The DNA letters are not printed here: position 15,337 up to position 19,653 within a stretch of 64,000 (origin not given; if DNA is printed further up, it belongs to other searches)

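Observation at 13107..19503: Apparent operon aspS - HD-only (p)ppGpp-hydrolase-like protein - 1338-aa Ser/Thr kinase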

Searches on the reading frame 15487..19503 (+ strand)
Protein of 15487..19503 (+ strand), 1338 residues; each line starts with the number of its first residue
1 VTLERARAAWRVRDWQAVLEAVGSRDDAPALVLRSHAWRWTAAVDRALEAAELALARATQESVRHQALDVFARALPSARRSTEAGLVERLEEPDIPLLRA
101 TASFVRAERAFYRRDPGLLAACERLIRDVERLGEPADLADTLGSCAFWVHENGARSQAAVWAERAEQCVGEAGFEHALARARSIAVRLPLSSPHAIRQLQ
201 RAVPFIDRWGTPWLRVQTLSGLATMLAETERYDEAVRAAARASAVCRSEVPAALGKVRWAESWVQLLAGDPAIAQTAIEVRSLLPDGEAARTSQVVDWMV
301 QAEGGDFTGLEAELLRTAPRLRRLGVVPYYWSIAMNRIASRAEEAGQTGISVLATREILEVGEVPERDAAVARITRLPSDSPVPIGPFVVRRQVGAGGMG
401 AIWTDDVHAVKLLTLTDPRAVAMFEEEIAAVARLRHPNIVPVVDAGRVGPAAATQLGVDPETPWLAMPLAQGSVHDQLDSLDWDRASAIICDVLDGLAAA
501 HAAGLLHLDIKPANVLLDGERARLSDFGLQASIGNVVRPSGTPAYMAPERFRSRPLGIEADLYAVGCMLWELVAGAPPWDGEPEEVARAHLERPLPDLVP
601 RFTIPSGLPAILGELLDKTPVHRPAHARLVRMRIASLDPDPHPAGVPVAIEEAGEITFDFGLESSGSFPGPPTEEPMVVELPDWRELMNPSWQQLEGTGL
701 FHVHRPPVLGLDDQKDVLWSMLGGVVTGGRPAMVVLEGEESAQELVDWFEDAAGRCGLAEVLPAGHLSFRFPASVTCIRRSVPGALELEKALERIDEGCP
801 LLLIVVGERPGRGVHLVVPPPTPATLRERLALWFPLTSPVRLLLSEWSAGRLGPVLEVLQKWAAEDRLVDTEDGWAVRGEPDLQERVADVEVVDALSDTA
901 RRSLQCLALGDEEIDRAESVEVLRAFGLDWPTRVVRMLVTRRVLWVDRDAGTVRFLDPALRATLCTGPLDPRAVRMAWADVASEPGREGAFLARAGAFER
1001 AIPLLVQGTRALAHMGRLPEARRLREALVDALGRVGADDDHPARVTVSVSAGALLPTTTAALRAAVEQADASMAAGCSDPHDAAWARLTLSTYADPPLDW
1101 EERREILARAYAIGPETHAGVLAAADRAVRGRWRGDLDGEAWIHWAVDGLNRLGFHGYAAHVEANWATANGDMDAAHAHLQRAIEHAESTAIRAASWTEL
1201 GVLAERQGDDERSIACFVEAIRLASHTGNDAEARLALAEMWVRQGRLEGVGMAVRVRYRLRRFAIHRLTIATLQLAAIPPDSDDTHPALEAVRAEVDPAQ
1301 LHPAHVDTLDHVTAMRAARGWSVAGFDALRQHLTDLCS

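Call 7: search_protein_families(library=pfam, proteins=[window:15487-19503:+], max_evalue=0.01)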
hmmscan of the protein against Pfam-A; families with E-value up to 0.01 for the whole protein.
window:15487-19503:+ (1338 aa): 7 families
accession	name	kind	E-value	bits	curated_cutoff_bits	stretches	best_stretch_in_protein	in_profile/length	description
PF00069.31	Pkinase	-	5.6e-30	105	31.7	1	391-625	4-253/263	Protein kinase domain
PF07714.23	PK_Tyr_Ser-Thr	-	3.8e-13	49.8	23.1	1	403-630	16-255/258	Protein tyrosine and serine/threonine kinase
PF13424.12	TPR_12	-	2.7e-06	27.9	30.1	1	1164-1224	10-75/77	Tetratricopeptide repeat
PF00515.34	TPR_1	-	1.2e-05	25.3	27.8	0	1194-1224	1-31/34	Tetratricopeptide repeat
PF07719.23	TPR_2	-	0.00013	22.3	27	0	1194-1224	1-31/34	Tetratricopeptide repeat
PF13176.12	TPR_7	-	0.0031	17.9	27.9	0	1197-1228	2-33/36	Tetratricopeptide repeat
PF13181.12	TPR_8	-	0.0035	17.8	25.7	0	1195-1225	2-32/34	Tetratricopeptide repeat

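Call 8: search_protein_families(library=ncbifam, proteins=[window:15487-19503:+], max_evalue=0.01)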
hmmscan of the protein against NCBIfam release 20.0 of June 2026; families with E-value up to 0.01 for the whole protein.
window:15487-19503:+ (1338 aa): 12 families
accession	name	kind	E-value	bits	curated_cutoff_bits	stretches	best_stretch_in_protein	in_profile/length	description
NF033483.0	PknB_PASTA_kin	equivalog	1.3e-38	133.4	450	1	390-636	11-267/563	Stk1 family PASTA domain-containing Ser/Thr kinase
NF052427.1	StpK7MSMEG_1200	equivalog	1.4e-23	83.3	900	1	384-596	5-227/601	serine/threonine protein kinase StpK7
NF047741.1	antiphage_MADS6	equivalog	5e-23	81.5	460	2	477-634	292-457/612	methylation-associated defense system protein kinase MAD6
TIGR03903.1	TOMM_kin_cyc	equivalog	1.7e-22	79.2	705.75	1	410-637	8-247/1267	TOMM system kinase/cyclase fusion protein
NF053615.1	SerThrKinAfsKStmc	equivalog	1e-13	50.9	1300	1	377-629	4-260/809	protein serine/threonine kinase AfsK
NF009651.0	PRK13184.1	equivalog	4.3e-08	31.6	839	1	540-623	192-276/932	serine/threonine-protein kinase PknD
NF038151.1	lanthi_synth_III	equivalog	1.1e-07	30.6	575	1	484-576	336-426/833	class III lanthionine synthetase LanKC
NF041408.1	XopAU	subfamily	6.7e-07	29.2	450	1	486-573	330-415/498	XopAU family type III secretion system effector serine/threonine kinase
NF043056.1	T4SS_LegK1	equivalog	3.9e-06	25.7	550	1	504-572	209-283/516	Dot/Icm T4SS effector kinase LegK1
TIGR03724.2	arch_bud32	equivalog_domain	0.0013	18.3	125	1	483-531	88-132/193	KEOPS complex kinase/ATPase Bud32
NF011463.0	PRK14879.1-4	equivalog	0.0021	17.5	188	1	453-530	83-160/237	Kae1-associated kinase Bud32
NF011462.0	PRK14879.1-3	equivalog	0.0075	16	174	0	498-531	96-129/192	Kae1-associated kinase Bud32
